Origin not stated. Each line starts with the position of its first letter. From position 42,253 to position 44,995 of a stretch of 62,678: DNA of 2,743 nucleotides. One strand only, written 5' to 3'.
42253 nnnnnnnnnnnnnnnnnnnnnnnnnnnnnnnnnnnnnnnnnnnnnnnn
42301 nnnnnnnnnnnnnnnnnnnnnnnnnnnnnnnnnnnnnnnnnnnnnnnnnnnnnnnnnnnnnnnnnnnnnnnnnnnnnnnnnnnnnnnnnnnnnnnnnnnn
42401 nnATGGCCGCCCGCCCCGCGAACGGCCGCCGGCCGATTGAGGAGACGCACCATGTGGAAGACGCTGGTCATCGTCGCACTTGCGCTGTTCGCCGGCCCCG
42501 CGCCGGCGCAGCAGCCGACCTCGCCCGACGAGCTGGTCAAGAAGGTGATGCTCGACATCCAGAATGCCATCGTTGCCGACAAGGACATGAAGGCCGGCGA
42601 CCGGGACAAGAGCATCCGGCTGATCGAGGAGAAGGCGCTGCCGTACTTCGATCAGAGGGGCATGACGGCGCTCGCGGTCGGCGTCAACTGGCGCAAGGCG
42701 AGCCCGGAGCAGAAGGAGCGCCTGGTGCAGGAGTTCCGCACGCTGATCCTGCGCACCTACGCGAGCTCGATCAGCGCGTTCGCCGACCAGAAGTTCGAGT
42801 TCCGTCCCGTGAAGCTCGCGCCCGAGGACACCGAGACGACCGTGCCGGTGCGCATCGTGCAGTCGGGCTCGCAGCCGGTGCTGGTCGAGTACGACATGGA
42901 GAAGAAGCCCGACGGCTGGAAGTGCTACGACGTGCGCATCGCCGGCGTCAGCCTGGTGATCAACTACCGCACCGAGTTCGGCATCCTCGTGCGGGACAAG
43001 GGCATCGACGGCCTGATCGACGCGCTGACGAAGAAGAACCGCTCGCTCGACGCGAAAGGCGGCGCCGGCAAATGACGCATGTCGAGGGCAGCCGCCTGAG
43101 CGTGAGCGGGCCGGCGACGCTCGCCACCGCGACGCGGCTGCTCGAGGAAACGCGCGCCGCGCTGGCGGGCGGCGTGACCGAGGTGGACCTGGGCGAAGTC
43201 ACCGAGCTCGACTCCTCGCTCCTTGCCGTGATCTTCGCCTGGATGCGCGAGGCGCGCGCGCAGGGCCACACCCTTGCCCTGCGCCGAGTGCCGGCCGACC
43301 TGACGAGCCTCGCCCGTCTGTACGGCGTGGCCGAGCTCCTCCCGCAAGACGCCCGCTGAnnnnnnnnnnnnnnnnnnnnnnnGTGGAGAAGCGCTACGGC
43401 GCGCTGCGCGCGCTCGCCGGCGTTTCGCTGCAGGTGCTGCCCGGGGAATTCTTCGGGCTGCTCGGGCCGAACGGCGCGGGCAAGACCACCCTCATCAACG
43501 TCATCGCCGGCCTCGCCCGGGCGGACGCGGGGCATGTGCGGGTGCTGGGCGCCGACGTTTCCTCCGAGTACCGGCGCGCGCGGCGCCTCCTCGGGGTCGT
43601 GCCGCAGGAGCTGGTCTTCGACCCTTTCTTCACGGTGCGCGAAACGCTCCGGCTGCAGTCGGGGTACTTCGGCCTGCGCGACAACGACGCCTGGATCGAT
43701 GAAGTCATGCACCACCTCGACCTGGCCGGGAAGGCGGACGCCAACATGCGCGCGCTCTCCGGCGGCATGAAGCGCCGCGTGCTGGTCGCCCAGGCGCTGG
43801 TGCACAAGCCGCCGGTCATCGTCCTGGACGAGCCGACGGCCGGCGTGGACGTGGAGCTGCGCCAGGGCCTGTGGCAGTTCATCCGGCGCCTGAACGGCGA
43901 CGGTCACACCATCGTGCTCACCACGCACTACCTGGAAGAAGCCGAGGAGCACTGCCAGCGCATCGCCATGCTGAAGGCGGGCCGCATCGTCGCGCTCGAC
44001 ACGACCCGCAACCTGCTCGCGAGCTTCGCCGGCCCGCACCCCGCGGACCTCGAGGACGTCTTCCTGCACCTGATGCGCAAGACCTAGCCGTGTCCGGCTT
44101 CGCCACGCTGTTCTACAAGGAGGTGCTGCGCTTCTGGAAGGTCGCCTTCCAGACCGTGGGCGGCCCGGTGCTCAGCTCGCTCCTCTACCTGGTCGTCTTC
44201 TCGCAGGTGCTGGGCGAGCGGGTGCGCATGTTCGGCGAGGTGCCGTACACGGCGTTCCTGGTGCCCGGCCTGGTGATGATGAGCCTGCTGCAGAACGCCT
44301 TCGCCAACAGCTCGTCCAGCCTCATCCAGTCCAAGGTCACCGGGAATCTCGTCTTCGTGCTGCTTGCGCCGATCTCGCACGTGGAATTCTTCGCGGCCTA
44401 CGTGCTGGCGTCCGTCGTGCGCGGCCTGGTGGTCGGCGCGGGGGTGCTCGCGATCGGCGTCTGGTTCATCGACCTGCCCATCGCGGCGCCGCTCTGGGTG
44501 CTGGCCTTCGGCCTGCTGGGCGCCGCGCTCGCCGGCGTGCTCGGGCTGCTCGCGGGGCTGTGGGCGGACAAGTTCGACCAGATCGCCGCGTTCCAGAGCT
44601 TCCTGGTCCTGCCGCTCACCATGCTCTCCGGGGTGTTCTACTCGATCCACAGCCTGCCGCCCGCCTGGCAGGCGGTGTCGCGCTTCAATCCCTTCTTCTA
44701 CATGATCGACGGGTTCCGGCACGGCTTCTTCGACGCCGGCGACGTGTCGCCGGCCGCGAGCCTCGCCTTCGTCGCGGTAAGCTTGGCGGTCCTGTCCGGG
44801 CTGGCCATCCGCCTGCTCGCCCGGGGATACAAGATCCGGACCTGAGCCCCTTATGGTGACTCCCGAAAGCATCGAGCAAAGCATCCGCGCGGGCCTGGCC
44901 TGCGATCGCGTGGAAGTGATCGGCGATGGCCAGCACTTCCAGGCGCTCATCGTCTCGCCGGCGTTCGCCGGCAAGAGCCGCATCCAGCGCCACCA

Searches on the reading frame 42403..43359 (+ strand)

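Call 65: search_protein_families(library=pfam, proteins=[window:42403-43359:+], max_evalue=0.01)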
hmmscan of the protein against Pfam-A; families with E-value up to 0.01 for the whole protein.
window:42403-43359:+ (318 aa): 2 families
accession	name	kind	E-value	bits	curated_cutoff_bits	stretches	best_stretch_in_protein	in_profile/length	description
PF13466.11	STAS_2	-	4.7e-17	62.4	29.2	1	232-309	1-79/80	STAS domain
PF01740.26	STAS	-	4.2e-05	23.7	22.6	1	232-313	13-97/106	STAS domain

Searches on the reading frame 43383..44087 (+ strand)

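Call 65: search_protein_families(library=pfam, proteins=[window:43383-44087:+], max_evalue=0.01)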
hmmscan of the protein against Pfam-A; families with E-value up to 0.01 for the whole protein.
window:43383-44087:+ (234 aa): 7 families
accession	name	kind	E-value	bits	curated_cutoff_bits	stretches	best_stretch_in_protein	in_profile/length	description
PF00005.33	ABC_tran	-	8.5e-35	120.8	25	1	12-153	2-137/137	ABC transporter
PF13304.12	AAA_21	-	7e-14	53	27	2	108-182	221-298/304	AAA domain, putative AbiEii toxin, Type IV TA system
PF02463.25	SMC_N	-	7e-05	22.8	40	1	22-192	25-209/220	RecF/RecN/SMC N terminal domain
PF00004.35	AAA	-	0.0017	19.3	21.2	0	26-75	3-38/131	ATPase family associated with various cellular activities (AAA)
PF13191.12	AAA_16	-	0.0032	18.4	32.6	1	20-150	24-140/167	AAA ATPase domain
PF13604.12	AAA_30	-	0.0037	17.5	27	1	24-56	21-53/191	AAA domain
PF13476.12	AAA_23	-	0.0051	17.9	27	1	23-41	21-39/201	AAA domain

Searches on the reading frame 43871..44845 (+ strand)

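Call 65: search_protein_families(library=pfam, proteins=[window:43871-44845:+], max_evalue=0.01)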
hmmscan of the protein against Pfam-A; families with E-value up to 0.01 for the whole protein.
window:43871-44845:+ (324 aa): 2 families
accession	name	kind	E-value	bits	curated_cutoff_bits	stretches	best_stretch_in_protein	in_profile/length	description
PF01061.29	ABC2_membrane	-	1e-35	123.6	26.9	1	77-287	3-211/211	ABC-2 type transporter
PF12698.13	ABC2_membrane_3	-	4.1e-13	49.6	31.6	1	126-313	160-346/347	ABC-2 family transporter protein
